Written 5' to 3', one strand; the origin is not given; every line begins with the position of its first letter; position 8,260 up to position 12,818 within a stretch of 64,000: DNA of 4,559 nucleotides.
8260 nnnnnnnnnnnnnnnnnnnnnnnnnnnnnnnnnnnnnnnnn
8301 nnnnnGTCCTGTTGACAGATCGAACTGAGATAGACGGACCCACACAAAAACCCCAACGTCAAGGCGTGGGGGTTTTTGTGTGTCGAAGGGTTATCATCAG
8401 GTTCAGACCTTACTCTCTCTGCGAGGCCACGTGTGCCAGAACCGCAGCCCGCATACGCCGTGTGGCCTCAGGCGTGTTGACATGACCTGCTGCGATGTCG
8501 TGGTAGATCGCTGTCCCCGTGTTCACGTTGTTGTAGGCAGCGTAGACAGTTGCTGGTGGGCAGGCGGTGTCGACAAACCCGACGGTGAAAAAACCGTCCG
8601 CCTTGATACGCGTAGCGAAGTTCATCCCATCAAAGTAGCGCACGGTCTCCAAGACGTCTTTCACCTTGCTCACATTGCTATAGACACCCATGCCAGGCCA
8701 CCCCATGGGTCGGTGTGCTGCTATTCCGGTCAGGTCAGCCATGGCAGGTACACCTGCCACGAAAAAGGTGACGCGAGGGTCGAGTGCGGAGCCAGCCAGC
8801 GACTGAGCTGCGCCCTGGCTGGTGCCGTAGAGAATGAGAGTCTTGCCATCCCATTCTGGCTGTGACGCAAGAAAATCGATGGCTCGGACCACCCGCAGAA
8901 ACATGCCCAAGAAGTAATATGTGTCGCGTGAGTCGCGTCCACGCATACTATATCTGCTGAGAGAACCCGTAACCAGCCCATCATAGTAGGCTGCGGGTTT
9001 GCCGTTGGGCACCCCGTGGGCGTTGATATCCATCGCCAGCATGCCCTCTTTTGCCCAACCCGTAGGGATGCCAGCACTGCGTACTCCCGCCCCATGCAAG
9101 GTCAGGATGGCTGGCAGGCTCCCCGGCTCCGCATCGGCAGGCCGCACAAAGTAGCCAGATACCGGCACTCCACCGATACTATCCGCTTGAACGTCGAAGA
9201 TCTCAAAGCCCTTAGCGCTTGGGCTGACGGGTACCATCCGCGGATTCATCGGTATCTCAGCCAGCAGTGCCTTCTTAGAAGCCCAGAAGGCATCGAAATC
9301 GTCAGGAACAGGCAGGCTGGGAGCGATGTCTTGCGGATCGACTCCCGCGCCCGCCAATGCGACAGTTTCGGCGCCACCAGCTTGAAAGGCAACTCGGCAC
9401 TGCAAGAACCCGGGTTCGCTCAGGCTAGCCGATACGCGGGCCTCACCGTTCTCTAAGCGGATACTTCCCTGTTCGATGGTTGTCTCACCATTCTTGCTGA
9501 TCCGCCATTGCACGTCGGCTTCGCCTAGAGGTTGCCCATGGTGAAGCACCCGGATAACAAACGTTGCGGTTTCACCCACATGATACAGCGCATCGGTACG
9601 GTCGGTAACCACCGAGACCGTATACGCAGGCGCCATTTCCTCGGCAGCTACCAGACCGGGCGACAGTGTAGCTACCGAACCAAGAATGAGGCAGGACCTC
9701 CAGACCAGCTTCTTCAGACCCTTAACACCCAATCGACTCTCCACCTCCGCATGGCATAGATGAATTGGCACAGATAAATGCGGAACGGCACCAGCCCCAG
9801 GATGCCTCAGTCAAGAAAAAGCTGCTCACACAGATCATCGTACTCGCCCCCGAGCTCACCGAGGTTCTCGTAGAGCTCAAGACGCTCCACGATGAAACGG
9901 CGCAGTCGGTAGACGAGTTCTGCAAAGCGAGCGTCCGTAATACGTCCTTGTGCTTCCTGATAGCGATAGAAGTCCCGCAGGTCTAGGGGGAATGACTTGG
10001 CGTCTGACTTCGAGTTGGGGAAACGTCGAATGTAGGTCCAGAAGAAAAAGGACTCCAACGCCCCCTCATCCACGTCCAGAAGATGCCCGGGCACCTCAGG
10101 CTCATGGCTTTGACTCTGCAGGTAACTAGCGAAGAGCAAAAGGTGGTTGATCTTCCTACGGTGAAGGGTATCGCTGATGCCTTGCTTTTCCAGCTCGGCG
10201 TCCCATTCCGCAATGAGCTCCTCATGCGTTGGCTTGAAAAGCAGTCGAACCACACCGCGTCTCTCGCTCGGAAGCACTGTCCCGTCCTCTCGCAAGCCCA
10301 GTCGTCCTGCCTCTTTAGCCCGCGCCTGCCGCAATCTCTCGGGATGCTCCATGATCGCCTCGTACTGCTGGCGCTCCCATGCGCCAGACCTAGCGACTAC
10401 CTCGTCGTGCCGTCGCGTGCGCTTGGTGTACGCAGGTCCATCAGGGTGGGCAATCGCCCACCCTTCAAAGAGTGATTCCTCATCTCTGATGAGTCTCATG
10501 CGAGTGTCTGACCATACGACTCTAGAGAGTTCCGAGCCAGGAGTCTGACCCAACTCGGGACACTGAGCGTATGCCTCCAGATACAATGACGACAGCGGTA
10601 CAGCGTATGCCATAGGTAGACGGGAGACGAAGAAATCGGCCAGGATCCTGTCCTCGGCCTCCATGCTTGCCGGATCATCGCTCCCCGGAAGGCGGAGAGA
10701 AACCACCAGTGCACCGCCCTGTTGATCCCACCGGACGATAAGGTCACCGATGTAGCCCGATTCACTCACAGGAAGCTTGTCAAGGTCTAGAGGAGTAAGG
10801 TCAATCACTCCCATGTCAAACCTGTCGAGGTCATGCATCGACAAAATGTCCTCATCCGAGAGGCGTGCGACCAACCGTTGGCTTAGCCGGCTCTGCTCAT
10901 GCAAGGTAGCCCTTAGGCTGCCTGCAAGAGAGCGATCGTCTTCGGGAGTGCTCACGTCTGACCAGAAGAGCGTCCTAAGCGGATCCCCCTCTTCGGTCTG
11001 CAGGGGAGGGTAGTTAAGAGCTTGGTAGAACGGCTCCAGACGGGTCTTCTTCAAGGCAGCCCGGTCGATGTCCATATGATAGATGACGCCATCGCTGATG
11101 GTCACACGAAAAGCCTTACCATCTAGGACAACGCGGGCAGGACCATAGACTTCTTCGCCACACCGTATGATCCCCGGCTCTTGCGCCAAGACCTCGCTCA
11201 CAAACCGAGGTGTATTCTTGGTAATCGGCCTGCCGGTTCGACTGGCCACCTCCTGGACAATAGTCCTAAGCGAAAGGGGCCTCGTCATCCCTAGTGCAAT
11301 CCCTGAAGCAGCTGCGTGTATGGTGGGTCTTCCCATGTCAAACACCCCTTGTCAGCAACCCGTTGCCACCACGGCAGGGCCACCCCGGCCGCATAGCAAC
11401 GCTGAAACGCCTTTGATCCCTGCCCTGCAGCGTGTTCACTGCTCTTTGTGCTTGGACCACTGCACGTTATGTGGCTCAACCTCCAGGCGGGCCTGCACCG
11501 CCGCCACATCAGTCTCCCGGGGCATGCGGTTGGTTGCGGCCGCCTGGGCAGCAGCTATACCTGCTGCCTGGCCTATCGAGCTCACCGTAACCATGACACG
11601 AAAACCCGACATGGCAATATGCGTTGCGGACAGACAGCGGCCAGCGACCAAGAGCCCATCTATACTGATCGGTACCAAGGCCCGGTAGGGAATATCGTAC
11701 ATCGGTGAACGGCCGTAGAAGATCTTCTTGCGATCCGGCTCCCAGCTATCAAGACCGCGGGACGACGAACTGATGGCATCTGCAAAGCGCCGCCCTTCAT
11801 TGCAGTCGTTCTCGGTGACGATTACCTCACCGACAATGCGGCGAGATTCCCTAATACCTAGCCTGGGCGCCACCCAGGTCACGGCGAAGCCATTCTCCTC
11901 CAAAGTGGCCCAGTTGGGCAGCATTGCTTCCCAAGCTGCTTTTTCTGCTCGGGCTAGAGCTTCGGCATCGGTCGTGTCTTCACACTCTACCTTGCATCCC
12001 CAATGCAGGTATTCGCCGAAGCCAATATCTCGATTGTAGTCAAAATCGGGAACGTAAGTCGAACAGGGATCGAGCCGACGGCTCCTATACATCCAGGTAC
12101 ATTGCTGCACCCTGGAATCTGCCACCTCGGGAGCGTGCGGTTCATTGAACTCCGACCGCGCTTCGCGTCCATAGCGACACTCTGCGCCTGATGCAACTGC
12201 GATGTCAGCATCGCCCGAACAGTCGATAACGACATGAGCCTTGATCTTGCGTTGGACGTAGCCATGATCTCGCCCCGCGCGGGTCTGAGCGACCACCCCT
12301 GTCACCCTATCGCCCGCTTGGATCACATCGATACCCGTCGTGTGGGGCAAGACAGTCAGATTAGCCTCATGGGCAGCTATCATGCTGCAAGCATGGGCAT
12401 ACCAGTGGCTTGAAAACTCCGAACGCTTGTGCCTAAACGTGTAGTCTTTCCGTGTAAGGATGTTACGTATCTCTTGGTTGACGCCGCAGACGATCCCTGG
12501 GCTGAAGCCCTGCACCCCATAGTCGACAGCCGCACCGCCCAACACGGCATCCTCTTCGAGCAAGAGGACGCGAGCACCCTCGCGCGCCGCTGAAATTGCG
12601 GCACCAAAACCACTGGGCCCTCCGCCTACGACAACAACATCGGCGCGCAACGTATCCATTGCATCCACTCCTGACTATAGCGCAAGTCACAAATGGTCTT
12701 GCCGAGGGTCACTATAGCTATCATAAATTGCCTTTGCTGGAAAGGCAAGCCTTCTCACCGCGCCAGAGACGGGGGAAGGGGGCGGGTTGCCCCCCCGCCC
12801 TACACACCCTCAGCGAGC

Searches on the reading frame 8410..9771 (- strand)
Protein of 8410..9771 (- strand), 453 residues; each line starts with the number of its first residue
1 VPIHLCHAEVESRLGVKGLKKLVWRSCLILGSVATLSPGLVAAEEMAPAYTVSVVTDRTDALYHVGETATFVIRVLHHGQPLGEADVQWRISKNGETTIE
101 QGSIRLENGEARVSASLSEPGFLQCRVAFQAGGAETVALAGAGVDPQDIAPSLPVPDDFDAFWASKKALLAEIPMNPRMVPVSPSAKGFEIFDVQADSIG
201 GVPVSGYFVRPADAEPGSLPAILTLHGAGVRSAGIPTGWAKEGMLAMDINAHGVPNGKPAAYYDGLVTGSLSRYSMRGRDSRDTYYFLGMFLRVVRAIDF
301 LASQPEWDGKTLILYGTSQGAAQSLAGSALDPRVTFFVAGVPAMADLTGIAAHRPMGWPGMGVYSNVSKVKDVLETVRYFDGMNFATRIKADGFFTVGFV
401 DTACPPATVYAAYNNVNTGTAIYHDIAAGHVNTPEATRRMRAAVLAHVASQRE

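Call 31: search_protein_families(library=pfam, proteins=[window:8410-9771:-])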
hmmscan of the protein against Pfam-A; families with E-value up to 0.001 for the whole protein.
window:8410-9771:- (453 aa): 1 family
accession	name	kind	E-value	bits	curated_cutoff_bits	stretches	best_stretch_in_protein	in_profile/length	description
PF05448.18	AXE1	-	1.5e-40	139.4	21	1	153-420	18-293/321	Acetyl xylan esterase (AXE1)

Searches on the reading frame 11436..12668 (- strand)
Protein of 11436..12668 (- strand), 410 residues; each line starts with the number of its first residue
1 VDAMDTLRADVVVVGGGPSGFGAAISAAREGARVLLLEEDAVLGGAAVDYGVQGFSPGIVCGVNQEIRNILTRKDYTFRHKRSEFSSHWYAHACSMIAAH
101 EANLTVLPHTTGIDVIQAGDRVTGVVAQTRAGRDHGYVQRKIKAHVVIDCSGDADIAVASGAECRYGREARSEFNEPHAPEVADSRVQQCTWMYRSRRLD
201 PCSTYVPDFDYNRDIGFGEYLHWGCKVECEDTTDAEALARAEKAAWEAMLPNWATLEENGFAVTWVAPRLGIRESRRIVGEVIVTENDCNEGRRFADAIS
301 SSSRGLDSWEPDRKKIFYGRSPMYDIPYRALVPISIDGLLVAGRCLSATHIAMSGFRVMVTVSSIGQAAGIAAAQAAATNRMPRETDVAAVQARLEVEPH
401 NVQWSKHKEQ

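Call 45: search_protein_families(library=pfam, proteins=[window:11436-12668:-], max_evalue=0.00001)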
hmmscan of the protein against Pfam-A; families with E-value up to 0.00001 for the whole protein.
window:11436-12668:- (410 aa): 5 families
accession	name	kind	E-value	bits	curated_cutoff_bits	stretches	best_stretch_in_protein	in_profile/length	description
PF12831.13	FAD_oxidored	-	1.5e-83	281.9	27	1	10-395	1-416/416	FAD dependent oxidoreductase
PF01946.23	Thi4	-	2.3e-11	43.8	26.2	1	4-154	13-170/235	Thi4 family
PF00890.30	FAD_binding_2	-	2e-08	34.3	20.4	1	10-47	1-38/414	FAD binding domain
PF13450.12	NAD_binding_8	-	5.7e-07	30.2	21.9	1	13-54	1-42/68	NAD(P)-binding Rossmann-like domain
PF03486.20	HI0933_like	-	3.9e-06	26.9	50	1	10-44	2-36/244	HI0933-like protein Rossmann domain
